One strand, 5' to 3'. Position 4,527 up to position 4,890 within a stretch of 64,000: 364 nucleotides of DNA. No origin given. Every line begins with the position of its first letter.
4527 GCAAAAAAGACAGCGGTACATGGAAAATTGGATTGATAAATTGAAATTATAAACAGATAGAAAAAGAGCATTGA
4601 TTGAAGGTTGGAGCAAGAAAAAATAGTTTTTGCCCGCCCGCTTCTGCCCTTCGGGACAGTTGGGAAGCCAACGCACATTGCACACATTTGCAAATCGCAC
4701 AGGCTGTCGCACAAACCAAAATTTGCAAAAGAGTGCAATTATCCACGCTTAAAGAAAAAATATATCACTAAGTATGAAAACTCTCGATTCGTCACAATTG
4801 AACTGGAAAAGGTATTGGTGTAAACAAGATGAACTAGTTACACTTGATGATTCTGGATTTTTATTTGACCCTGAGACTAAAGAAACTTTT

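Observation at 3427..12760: Candidate multi-gene conflict/defence island: PIN-like + NACHT-nuclease + AEP-helicase + Schlafen-like ATPase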

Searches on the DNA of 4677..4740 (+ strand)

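Call 63: build_rna_model(alignment_id=A2, structure=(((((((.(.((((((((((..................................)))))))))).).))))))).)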
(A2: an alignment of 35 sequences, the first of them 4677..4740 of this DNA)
Model R1 built from alignment A2 (35 sequences, 75 columns); structure: as given.
model positions 63; base pairs 18; branch points 0; effective number of sequences 11.18; information 0.889 bits per position. Calibrated on 0.2 Mb of random sequence (short: E-values are rough).
structure used (alignment columns):
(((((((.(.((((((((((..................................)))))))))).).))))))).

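Call 64: search_with_rna_model(model_id=R1, source=window, filters=off, max_evalue=10, show_alignments=4)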
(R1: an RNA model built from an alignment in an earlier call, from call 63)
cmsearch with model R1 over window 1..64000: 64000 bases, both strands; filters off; matches with E-value up to 10: 19.
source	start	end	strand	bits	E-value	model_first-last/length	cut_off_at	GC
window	12643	12705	+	73.5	1.7e-17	1-63/63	no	0.41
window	4677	4740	+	68.4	4.1e-16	1-63/63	no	0.41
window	4678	4737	-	14.8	0.15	1-63/63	no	0.43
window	12642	12704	-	14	0.24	1-63/63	no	0.41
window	46365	46393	-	14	0.24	1-63/63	no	0.21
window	4500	4535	+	13.3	0.38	7-56/63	no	0.36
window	26836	26862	+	11.6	1.1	1-63/63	no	0.41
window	59799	59833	+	10.7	1.9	1-63/63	no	0.2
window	35063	35095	+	10.4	2.3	1-63/63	no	0.27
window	23215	23244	+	10.1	2.7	1-63/63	no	0.43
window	62396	62419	-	9.9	3.2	1-63/63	no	0.42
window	16323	16342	+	9.8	3.4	1-63/63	no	0.35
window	36210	36246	-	9.5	4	1-63/63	no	0.16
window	27454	27487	+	9.5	4.1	1-63/63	no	0.24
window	21583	21640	+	8.5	7.7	1-63/63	no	0.21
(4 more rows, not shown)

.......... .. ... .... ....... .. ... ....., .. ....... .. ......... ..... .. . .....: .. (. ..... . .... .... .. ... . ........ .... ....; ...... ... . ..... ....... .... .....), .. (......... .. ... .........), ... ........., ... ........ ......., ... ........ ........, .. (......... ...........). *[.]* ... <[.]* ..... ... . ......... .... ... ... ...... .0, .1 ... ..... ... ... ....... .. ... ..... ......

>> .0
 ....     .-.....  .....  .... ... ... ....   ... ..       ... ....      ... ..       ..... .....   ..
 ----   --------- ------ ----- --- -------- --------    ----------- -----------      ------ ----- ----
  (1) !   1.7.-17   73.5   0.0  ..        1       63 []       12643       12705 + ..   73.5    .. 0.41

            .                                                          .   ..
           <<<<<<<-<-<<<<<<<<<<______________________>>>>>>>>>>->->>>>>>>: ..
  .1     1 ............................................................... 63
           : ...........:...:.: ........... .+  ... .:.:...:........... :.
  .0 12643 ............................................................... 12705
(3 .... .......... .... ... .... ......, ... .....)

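Call 65: search_with_rna_model(model_id=R1, sources=[L001, L002, L003, L004, L005, L006, L007, L008, L009, L010, L011, L012, L013, L014, L015, L016, L017, L018, L019, L020, L021, L022, L023, L024, L025, L026, L027, L028, L029, L030, L031, L032, L033, L034, L035, L036, L037, L038, L039, L040, L041, L042, L043, L044, L045, L046, L047, L048, L049, L050, L051, L052, L053, L054, L055, L056, L057, L058, L059, L060, L061, L062, L063, L064, L065, L066, L067, L068, L069, L070, L071, L072, L073, L074, L075, L076, L077, L078, L079, L080, L081, L083, L085], max_evalue=0.01, make_alignment=true)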
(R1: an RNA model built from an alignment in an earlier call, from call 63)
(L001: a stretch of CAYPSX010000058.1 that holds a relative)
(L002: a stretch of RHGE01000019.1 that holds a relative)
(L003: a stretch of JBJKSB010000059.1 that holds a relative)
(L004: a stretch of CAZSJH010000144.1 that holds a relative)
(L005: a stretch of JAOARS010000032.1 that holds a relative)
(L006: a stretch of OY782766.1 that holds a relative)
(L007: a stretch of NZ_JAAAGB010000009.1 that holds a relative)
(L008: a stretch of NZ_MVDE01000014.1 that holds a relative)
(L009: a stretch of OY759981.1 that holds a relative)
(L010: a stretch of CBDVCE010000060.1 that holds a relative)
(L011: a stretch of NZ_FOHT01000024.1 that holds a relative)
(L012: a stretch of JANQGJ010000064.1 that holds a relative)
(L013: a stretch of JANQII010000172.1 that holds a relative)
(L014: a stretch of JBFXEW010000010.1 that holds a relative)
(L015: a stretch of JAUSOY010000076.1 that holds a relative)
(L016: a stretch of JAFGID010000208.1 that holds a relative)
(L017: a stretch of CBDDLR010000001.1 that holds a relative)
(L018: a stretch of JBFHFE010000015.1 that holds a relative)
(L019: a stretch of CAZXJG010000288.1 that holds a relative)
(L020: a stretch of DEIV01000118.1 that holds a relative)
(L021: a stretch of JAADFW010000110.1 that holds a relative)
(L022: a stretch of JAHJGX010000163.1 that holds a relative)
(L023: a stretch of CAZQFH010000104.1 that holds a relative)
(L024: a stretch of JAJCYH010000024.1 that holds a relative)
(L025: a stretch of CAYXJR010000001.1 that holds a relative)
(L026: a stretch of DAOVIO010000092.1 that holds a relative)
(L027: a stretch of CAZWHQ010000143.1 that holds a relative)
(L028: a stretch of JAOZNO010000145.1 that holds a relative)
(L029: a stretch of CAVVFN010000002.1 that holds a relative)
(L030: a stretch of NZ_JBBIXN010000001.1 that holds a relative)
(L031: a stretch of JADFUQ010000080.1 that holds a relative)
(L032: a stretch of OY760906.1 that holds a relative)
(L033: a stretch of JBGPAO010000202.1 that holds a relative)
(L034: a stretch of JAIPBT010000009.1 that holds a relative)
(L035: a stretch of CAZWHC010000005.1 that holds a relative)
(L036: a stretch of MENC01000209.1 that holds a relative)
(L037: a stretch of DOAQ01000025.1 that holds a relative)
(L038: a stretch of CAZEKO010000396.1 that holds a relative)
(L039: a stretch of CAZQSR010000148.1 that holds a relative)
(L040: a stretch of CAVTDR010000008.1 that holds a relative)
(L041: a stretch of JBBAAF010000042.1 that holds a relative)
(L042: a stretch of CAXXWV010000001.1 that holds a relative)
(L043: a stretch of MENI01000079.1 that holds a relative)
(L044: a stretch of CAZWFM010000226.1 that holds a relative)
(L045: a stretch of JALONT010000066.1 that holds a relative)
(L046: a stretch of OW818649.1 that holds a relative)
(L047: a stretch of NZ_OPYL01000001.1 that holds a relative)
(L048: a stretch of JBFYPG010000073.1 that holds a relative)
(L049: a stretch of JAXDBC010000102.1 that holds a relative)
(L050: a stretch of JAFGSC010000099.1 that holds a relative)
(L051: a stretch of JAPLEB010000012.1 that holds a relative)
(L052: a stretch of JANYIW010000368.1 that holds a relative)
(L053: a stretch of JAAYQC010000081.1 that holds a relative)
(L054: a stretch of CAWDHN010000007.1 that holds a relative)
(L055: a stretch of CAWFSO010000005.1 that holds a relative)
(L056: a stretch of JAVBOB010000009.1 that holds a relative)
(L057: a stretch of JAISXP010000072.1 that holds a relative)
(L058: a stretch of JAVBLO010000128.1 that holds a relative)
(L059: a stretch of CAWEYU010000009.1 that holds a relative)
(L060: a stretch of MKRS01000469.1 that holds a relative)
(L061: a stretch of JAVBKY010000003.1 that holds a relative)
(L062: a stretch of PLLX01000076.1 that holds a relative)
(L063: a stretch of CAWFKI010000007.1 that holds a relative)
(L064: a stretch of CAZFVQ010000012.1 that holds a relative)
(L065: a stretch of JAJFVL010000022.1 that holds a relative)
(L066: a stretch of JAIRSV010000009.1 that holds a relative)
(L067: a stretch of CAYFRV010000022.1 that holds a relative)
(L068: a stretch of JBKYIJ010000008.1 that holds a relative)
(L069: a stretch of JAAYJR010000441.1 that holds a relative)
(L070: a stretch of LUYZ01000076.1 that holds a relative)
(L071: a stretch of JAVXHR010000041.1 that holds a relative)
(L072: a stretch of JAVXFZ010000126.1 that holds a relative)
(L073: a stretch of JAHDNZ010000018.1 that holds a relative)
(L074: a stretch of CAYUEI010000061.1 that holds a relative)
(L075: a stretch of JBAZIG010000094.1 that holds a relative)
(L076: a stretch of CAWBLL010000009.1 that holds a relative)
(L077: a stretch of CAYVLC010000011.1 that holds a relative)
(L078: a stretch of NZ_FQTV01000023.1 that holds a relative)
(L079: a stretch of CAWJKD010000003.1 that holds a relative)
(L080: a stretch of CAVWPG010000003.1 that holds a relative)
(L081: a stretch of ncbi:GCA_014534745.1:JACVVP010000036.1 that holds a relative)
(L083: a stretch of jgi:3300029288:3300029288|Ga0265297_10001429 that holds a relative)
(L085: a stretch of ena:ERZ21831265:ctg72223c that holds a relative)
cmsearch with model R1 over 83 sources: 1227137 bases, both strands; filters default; matches with E-value up to 0.01: 40.
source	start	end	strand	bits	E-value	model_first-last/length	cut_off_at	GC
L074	7862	7926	+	78.9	1.1e-17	1-63/63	no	0.49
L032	16299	16362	+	75.3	1.1e-16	1-63/63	no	0.38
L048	259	323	+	73.4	3.5e-16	1-63/63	no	0.45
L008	7691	7754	+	72.4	6.5e-16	1-63/63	no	0.41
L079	13473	13537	+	70.8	1.8e-15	1-63/63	no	0.46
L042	13578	13642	+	70.4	2.3e-15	1-63/63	no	0.51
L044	352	417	+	70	3e-15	1-63/63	no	0.48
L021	12154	12216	+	69.2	4.9e-15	1-63/63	no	0.41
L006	13531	13593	+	68.9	5.7e-15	1-63/63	no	0.49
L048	4335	4399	+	68.4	7.7e-15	1-63/63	no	0.49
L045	10679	10743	+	68.4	7.8e-15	1-63/63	no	0.49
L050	334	396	+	67.9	1.1e-14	1-63/63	no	0.4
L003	9905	9968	+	67.6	1.3e-14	1-63/63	no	0.36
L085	3374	3437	+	67.2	1.7e-14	1-63/63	no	0.38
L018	13540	13602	+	67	1.9e-14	1-63/63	no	0.52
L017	13541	13603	+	66.7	2.3e-14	1-63/63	no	0.51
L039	4999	5063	+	66.6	2.4e-14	1-63/63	no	0.48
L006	6970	7032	+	66.3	3e-14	1-63/63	no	0.43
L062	13571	13636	+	65.3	5.6e-14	1-63/63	no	0.45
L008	13606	13670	+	63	2.3e-13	1-63/63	no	0.48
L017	21041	21103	+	62.6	3.1e-13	1-63/63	no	0.46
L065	13510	13575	+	61.1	7.5e-13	1-63/63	no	0.45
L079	4467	4532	+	61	8.3e-13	1-63/63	no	0.52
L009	13542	13605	+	59.9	1.6e-12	1-63/63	no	0.45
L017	7311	7373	+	59.6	1.9e-12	1-63/63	no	0.41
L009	7607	7669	+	58.1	4.8e-12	1-63/63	no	0.38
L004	249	311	+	56.8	1.1e-11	1-63/63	no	0.35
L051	4215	4280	+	56.8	1.1e-11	1-63/63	no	0.52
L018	7308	7370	+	54.6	4.3e-11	1-63/63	no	0.41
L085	7691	7751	+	53.4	9.4e-11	1-63/63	no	0.46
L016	386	447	+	48.4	2.2e-09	1-63/63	no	0.35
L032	19065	19128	+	48.3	2.3e-09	1-63/63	no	0.47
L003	9517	9580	+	46.1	8.8e-09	1-63/63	no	0.5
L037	9828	9881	+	45.4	1.4e-08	1-63/63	no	0.41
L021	4932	4995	+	43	6e-08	1-63/63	no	0.28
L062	6379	6446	+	39.6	5.3e-07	1-63/63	no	0.4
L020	251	314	+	37.3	2.2e-06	1-63/63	no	0.31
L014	18540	18626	+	33.1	3.1e-05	1-63/63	no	0.51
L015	439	497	+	33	3.2e-05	1-63/63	no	0.37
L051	8774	8847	+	31.6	7.5e-05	1-63/63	no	0.39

Alignment A3: 40 matches aligned to the model, 109 columns, each read 5' to 3' on its own strand. Consensus structure (alignment columns), stored with it:
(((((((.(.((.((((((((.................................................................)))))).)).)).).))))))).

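Call 72: search_with_rna_model(model_id=R1, sources=[L086, L087, L088, L089, L090, L091, L092, L093, L094, L095, L096, L097, L098, L099, L100, L101, L102, L103, L104], max_evalue=0.01)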
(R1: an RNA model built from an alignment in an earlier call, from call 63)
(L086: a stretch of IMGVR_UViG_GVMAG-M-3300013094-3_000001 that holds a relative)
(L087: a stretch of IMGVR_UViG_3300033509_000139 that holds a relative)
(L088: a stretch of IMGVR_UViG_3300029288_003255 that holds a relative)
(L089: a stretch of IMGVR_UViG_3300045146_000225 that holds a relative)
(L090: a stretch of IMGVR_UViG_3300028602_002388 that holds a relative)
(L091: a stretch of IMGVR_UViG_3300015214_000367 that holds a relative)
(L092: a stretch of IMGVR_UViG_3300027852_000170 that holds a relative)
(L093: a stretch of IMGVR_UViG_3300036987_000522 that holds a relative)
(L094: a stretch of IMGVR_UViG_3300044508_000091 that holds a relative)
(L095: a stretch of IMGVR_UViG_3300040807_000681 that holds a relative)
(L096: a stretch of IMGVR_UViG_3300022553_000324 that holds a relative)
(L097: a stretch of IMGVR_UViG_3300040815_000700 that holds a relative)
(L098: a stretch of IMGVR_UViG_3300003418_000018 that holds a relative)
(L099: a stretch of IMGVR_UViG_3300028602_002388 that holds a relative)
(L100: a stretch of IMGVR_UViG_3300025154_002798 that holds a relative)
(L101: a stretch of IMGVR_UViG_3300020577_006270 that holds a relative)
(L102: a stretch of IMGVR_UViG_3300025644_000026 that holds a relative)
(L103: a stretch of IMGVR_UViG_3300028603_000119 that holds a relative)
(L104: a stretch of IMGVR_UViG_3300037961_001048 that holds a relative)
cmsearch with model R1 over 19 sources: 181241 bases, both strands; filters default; matches with E-value up to 0.01: 8.
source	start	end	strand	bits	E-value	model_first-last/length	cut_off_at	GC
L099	4607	4670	+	79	1.5e-18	1-63/63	no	0.47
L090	1246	1308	+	75.5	1.4e-17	1-63/63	no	0.44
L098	10987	11052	+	65.8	5.9e-15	1-63/63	no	0.47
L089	4988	5053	+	65.6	6.5e-15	1-63/63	no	0.5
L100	3613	3678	+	64.4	1.5e-14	1-63/63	no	0.52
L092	10033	10096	+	61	1.2e-13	1-63/63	no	0.42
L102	3303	3365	-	41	3.2e-08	1-63/63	no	0.37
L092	7593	7658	+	39.1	1.1e-07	1-63/63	no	0.3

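Call 87: search_with_rna_model(model_id=R1, sources=[L225, L226], max_evalue=0.1)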
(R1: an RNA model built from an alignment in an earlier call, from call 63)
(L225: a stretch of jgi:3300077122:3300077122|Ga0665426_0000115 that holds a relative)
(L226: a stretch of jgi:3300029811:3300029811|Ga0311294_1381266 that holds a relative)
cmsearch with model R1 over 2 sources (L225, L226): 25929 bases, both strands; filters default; matches with E-value up to 0.1: 1.
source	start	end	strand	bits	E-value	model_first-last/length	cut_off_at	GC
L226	7114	7181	+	34.8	2.2e-07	1-63/63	no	0.38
